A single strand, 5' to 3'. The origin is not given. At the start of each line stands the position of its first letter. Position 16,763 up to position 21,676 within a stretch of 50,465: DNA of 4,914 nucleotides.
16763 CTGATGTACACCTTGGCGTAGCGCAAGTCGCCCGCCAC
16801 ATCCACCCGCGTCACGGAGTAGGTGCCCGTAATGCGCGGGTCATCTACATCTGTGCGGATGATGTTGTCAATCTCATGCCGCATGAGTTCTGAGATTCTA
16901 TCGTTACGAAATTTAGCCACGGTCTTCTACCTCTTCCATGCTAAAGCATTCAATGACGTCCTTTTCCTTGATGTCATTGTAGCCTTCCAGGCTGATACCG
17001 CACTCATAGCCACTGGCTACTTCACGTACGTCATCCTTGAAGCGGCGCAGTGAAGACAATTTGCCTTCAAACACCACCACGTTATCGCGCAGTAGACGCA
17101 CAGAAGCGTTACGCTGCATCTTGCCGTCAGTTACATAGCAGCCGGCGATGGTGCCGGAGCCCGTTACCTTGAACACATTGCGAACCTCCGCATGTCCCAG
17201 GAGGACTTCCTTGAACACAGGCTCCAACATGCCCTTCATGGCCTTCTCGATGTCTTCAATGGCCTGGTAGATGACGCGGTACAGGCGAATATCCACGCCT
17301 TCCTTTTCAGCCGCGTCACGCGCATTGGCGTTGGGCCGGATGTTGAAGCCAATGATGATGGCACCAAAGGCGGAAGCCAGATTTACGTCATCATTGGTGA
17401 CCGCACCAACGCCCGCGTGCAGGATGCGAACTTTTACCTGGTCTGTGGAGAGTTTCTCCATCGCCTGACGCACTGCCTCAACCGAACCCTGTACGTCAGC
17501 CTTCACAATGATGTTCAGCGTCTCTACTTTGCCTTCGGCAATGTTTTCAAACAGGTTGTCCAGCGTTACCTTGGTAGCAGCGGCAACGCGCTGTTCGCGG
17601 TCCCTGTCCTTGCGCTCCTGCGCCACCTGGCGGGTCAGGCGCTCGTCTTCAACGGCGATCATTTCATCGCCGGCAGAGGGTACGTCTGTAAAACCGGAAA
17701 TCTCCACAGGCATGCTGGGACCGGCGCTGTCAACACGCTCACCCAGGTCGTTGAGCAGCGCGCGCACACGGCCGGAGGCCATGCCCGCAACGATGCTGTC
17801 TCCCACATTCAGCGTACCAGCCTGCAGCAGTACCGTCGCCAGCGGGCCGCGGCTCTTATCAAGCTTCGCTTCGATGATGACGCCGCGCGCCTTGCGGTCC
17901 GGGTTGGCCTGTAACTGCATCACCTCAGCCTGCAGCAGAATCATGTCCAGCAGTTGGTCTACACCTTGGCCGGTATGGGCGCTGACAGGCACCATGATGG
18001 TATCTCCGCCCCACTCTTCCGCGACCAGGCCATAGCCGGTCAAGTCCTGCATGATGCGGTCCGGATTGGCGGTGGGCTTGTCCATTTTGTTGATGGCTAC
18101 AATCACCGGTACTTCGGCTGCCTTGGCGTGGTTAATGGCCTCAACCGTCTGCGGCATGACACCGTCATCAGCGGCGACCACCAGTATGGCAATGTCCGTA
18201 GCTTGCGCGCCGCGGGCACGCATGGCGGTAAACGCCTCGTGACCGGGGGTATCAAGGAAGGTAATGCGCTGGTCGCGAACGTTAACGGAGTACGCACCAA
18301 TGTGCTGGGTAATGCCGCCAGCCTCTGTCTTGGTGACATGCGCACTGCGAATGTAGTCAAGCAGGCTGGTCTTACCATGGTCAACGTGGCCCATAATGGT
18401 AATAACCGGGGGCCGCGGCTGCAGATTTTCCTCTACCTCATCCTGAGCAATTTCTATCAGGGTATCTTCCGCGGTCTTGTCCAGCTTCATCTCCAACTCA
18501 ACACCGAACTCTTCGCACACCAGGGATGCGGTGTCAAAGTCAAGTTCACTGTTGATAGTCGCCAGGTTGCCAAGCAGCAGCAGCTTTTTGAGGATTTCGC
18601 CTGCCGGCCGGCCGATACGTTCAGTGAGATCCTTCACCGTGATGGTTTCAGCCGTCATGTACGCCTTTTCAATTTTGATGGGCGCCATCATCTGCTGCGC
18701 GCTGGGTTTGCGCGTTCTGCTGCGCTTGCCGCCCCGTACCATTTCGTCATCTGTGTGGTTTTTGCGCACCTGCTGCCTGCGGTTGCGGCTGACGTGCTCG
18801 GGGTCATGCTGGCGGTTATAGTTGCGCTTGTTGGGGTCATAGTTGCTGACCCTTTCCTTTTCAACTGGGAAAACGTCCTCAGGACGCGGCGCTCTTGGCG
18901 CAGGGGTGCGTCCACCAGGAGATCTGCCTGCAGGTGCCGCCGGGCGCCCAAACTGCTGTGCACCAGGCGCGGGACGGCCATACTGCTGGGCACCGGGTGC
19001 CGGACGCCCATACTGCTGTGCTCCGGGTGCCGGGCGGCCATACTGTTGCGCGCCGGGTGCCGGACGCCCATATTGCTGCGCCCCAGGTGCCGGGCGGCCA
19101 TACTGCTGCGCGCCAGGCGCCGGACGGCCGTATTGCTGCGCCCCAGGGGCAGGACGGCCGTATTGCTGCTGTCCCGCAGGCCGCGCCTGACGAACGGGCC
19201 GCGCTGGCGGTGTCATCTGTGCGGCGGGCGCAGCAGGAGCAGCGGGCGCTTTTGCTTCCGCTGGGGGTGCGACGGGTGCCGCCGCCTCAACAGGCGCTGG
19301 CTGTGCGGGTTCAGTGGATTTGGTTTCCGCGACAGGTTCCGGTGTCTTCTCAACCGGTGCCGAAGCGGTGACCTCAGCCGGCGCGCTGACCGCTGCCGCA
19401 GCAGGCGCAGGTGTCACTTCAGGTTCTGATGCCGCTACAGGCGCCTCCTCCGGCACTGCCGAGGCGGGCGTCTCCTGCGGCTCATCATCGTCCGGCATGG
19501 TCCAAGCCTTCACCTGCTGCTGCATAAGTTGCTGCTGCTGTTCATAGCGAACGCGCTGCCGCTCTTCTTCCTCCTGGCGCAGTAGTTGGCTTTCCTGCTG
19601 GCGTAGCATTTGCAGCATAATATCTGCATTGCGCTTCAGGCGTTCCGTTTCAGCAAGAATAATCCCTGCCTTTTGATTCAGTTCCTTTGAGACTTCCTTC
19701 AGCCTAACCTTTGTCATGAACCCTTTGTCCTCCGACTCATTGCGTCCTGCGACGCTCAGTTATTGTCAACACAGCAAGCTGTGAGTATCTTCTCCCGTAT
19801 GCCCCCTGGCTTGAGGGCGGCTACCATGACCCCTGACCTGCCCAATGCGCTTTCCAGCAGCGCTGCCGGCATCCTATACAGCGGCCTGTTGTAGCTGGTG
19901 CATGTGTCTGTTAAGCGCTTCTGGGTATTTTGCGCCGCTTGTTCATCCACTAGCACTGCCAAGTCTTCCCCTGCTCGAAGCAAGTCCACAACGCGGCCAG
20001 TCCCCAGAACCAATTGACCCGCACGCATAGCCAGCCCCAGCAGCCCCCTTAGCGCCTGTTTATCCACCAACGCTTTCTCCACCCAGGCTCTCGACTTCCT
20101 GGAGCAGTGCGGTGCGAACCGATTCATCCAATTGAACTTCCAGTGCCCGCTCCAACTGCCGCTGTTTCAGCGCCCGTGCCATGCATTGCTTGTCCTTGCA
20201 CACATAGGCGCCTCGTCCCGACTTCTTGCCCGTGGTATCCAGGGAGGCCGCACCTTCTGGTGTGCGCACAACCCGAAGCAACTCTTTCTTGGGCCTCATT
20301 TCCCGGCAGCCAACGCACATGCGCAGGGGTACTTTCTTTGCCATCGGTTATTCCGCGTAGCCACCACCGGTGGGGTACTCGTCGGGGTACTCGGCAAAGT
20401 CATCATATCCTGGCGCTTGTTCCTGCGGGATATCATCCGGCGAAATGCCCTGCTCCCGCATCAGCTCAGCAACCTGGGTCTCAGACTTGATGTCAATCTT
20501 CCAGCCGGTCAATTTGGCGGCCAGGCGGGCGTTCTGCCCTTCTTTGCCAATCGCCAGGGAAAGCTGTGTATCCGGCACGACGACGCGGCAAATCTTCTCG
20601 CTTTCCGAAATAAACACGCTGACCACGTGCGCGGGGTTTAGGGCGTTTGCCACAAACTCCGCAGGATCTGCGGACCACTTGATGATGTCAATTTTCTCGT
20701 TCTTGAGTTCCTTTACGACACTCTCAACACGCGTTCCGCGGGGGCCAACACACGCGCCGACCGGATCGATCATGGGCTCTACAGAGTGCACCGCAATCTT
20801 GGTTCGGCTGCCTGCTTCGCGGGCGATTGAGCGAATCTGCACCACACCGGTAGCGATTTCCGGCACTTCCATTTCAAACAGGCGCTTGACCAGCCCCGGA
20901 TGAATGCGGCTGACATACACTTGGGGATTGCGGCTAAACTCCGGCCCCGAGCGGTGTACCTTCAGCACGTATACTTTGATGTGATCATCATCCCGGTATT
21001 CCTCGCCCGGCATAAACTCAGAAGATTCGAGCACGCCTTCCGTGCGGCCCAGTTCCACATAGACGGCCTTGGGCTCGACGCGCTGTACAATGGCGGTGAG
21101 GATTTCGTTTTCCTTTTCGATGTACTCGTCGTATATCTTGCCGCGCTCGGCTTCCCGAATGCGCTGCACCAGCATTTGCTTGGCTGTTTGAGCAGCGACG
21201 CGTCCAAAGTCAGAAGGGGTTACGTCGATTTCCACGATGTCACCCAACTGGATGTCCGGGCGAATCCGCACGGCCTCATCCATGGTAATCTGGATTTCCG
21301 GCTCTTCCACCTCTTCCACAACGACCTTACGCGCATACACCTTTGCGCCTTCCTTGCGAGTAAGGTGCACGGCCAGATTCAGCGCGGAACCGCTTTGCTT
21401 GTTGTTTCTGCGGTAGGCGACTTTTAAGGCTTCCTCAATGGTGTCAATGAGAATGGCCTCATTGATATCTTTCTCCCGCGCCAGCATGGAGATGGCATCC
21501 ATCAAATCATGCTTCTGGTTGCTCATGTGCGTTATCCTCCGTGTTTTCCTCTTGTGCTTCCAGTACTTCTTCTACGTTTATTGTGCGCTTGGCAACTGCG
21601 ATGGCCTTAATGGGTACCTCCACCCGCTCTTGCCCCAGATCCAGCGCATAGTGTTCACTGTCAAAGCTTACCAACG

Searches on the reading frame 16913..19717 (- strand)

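Call 8: search_protein_families(library=pfam, proteins=[window:16913-19717:-], max_evalue=0.0001)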
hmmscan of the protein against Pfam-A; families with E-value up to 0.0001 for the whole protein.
window:16913-19717:- (934 aa): 9 families
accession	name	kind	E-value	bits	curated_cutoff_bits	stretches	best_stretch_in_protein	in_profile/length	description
PF11987.13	IF-2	-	1.4e-44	151.2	27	1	709-824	2-117/117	Translation-initiation factor 2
PF00009.33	GTP_EFTU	-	2.3e-38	132.1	26.5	1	439-594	6-183/188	Elongation factor Tu GTP binding domain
PF22042.2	EF-G_D2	-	2.4e-28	98.5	27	1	609-688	1-83/84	Elongation factor G domain 2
PF04760.21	IF2_N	-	4.9e-13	49.1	25.3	1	357-407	2-53/53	Translation initiation factor IF-2, N-terminal region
PF01926.29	MMR_HSR1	-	2e-10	41.2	21.9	1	439-544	2-113/113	50S ribosome-binding GTPase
PF03144.31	GTP_EFTU_D2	-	7.7e-10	39.5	30.3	1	855-916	1-66/73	Elongation factor Tu domain 2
PF00071.28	Ras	-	1.5e-06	28.3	21.6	1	440-595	3-158/162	Ras family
PF00025.27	Arf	-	1.1e-05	25.4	22.3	1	439-593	17-170/174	ADP-ribosylation factor family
PF09439.16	SRPRB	-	2e-05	24.5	25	1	437-557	4-131/178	Signal recognition particle receptor beta subunit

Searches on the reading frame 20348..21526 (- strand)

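Call 8: search_protein_families(library=pfam, proteins=[window:20348-21526:-], max_evalue=0.0001)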
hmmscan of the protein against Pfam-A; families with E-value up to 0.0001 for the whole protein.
window:20348-21526:- (392 aa): 3 families
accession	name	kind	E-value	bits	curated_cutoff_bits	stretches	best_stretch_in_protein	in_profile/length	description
PF08529.16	NusA_N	-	2.3e-34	118.6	23.8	1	7-128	1-118/119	NusA N-terminal domain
PF13184.12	KH_5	-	2e-29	102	27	1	238-306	1-69/69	NusA-like KH domain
PF00575.29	S1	-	7.5e-08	33.1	22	1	138-192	3-64/74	S1 RNA binding domain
